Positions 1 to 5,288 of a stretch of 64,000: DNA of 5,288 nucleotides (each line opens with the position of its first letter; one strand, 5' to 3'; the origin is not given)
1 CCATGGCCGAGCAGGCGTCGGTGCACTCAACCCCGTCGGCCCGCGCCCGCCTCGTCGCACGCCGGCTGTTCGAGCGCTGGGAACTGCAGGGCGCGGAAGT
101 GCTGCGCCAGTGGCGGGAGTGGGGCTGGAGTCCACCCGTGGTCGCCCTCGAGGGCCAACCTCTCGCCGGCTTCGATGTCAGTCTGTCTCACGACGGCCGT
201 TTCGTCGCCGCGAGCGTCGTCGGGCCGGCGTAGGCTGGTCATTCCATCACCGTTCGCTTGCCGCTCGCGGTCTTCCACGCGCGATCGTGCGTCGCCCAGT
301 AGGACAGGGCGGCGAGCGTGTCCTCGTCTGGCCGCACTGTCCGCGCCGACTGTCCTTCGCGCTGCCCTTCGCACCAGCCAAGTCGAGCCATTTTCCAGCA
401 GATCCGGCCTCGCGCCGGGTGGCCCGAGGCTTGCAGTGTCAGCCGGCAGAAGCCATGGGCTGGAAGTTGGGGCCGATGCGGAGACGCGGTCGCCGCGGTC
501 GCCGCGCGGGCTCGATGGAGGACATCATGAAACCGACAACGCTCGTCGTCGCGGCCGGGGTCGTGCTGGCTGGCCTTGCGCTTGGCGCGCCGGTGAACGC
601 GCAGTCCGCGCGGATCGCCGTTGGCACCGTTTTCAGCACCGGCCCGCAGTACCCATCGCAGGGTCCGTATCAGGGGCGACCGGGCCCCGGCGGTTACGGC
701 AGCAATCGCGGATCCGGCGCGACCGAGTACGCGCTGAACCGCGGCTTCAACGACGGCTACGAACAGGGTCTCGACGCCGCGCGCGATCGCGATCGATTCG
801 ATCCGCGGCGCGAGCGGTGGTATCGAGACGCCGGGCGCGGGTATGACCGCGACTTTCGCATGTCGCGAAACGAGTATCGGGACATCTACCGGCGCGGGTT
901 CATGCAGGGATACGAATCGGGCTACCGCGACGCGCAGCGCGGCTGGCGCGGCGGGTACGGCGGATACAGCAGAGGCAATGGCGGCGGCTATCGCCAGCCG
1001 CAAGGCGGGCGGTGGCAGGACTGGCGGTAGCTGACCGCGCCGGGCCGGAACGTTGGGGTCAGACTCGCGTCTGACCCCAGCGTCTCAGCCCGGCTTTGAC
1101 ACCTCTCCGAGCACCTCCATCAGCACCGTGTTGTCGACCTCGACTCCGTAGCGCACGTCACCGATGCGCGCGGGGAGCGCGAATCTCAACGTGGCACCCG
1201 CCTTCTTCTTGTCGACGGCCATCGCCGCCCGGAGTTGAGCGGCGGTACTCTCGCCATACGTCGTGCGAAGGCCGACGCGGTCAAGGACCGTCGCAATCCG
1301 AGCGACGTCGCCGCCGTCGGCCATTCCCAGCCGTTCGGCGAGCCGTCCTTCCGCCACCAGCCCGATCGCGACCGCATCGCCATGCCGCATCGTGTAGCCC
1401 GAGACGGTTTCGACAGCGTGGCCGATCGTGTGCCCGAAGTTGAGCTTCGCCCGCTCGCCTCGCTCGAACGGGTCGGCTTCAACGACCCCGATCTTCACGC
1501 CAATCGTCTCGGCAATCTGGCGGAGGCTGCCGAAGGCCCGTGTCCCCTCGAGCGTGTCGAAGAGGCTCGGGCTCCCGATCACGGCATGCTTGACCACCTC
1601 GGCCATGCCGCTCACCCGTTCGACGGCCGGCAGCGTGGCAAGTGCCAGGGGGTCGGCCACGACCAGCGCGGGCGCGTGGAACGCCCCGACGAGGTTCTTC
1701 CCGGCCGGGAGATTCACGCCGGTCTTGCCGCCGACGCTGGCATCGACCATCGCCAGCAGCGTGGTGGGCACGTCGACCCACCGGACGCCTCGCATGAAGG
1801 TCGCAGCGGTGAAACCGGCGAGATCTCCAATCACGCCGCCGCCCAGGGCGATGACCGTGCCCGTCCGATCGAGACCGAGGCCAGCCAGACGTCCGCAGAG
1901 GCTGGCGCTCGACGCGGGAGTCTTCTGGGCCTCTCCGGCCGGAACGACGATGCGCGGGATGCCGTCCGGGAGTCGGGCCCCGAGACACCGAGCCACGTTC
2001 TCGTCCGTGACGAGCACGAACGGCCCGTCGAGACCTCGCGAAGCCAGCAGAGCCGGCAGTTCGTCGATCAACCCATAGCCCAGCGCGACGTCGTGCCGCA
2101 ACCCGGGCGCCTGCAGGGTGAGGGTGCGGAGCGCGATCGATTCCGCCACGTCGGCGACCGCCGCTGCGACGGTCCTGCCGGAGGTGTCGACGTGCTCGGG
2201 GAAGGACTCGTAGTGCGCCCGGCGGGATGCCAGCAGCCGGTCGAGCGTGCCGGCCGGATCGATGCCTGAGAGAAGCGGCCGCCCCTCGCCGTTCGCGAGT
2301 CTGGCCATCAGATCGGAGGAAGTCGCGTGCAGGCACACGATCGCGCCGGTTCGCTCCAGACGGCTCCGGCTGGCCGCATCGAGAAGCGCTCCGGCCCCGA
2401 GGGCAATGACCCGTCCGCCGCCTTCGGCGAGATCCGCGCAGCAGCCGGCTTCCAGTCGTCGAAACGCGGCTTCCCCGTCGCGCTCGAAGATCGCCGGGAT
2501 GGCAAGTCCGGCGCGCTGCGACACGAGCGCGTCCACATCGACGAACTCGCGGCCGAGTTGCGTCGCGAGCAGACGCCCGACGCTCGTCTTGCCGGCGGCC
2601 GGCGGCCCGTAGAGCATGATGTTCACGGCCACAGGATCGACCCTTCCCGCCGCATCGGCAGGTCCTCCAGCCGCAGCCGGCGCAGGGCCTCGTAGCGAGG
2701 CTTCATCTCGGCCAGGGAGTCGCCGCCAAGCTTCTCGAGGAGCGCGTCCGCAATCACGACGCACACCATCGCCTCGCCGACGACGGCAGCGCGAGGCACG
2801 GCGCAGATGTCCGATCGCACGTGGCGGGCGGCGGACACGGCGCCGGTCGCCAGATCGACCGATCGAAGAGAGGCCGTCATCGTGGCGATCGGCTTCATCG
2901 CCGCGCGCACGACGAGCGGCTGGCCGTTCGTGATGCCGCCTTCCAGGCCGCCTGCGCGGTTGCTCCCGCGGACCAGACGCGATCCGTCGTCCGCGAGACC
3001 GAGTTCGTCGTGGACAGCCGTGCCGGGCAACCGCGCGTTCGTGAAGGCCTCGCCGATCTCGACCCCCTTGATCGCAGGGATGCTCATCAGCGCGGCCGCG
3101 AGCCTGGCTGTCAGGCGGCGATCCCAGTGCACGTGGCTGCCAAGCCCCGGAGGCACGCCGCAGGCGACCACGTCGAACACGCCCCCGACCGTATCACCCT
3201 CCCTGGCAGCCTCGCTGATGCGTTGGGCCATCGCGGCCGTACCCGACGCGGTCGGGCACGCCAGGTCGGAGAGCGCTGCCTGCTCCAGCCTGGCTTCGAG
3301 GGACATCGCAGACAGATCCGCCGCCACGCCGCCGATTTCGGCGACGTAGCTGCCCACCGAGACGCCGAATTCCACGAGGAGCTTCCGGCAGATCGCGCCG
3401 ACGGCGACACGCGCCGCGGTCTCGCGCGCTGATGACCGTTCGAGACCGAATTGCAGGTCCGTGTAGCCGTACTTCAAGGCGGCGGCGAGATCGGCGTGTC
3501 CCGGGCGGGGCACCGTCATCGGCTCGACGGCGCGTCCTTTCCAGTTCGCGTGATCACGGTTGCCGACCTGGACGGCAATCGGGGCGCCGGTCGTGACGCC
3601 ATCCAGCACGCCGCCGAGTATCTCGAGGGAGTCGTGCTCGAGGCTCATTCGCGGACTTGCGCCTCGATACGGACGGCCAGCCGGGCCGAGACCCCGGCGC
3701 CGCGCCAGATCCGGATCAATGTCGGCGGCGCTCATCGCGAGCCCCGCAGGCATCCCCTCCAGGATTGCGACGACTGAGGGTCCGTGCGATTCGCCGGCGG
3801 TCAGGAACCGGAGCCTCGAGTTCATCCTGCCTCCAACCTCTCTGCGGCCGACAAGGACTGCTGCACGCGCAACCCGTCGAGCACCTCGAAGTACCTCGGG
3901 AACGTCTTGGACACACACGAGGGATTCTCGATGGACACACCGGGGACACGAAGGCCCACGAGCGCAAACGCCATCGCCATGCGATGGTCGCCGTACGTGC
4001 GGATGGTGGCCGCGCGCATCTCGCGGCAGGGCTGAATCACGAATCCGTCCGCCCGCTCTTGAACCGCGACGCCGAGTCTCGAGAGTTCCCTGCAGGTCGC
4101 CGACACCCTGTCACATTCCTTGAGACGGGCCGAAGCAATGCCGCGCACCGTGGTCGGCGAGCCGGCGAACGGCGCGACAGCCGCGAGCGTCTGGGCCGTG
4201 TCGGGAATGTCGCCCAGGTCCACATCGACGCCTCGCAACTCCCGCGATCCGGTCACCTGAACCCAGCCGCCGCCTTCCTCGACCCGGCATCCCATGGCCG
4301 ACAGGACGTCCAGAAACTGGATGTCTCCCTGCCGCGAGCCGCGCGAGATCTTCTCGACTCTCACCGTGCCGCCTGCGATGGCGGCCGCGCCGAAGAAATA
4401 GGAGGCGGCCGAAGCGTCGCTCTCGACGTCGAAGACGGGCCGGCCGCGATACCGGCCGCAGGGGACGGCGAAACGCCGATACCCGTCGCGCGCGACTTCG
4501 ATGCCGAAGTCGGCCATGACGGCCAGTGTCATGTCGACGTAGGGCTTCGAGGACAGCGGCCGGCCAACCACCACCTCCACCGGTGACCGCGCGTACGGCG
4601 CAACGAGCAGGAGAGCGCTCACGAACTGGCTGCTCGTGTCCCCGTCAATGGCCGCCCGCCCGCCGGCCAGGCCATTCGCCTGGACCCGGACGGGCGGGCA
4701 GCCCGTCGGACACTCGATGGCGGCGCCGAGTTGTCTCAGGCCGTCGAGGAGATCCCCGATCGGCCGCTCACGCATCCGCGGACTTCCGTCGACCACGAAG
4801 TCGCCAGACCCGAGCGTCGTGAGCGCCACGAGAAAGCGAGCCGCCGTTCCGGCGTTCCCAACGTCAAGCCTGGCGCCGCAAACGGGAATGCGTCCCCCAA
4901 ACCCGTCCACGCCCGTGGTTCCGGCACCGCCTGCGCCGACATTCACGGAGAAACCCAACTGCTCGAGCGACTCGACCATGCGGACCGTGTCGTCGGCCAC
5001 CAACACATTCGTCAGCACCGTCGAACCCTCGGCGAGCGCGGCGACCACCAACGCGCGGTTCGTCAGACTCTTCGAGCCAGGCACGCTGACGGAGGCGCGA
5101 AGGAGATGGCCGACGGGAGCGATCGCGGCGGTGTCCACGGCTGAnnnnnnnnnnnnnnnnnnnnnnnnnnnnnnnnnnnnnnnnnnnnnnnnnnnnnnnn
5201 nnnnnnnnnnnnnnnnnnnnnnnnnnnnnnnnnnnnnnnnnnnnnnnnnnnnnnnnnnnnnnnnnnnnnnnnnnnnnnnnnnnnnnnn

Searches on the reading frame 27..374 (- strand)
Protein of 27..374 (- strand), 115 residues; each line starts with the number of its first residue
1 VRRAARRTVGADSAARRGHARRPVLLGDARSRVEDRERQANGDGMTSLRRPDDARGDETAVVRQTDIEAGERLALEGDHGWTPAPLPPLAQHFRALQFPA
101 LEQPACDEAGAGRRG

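Call 37: search_protein_families(library=pfam, proteins=[window:27-374:-], max_evalue=0.01)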
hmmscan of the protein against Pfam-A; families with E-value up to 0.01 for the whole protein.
window:27-374:- (115 aa): 1 family
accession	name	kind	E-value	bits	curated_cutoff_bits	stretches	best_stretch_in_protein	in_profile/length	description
PF19716.4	DUF6211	-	0.0038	18.1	25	1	45-87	44-88/92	Family of unknown function (DUF6211)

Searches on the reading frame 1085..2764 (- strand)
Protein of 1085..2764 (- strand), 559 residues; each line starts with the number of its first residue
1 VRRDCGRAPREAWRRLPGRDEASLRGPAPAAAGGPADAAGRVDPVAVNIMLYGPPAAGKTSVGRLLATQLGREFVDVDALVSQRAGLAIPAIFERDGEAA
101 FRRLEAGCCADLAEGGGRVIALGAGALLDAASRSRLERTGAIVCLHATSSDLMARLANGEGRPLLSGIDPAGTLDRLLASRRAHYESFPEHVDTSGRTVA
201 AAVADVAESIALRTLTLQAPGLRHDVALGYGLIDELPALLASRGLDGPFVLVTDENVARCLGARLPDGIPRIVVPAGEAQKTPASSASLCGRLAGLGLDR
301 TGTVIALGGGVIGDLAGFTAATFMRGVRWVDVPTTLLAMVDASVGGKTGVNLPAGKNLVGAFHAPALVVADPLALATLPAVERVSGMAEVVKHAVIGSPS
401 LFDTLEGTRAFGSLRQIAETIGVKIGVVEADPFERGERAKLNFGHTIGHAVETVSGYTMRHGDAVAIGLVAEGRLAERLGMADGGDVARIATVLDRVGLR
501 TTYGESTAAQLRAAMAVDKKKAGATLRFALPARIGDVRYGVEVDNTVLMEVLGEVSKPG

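Call 7: search_protein_families(library=pfam, proteins=[window:1085-2764:-])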
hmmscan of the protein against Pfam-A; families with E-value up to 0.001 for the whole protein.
window:1085-2764:- (559 aa): 6 families
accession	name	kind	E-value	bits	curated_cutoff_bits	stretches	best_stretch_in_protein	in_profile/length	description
PF01761.26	DHQ_synthase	-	8e-42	142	24.2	1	272-382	2-112/115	3-dehydroquinate synthase N-terminal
PF01202.28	SKI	-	3.1e-36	125.3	22.1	1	56-205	2-153/159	Shikimate kinase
PF24621.2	DHQS_C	-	3.6e-36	124.7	27.6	1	386-521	1-144/144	3-dehydroquinate synthase C-terminal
PF13685.12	Fe-ADH_2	-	3.1e-07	31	28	1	229-336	3-108/149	Iron-containing alcohol dehydrogenase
PF00004.35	AAA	-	0.00025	22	21.2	1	49-79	1-31/131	ATPase family associated with various cellular activities (AAA)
PF13671.12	AAA_33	-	0.00035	21.3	27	0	49-138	2-85/143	AAA domain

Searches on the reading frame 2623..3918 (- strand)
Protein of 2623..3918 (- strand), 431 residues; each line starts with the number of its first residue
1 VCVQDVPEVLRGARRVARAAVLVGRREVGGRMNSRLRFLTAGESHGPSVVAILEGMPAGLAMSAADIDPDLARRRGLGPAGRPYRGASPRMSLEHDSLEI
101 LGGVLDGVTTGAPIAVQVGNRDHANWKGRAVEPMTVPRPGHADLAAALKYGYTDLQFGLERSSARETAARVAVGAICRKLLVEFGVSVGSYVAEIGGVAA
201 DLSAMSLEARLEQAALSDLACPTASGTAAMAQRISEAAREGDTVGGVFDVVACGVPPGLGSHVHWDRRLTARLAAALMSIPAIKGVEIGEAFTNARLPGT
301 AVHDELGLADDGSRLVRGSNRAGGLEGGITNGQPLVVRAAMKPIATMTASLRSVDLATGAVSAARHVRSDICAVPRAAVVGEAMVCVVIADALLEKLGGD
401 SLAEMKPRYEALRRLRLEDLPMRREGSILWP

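Call 7: search_protein_families(library=pfam, proteins=[window:2623-3918:-])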
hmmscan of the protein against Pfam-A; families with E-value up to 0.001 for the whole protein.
window:2623-3918:- (431 aa): 1 family
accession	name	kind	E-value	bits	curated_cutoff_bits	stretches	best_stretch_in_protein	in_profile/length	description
PF01264.26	Chorismate_synt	-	3.3e-109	365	27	1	36-394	1-327/327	Chorismate synthase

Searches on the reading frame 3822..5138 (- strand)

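Call 7: search_protein_families(library=pfam, proteins=[window:3822-5138:-])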
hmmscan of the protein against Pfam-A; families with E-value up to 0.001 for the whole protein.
window:3822-5138:- (438 aa): 1 family
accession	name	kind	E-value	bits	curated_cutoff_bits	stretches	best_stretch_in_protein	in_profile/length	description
PF00275.25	EPSP_synthase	-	1.1e-113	380.5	22.8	1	13-420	7-417/417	EPSP synthase (3-phosphoshikimate 1-carboxyvinyltransferase)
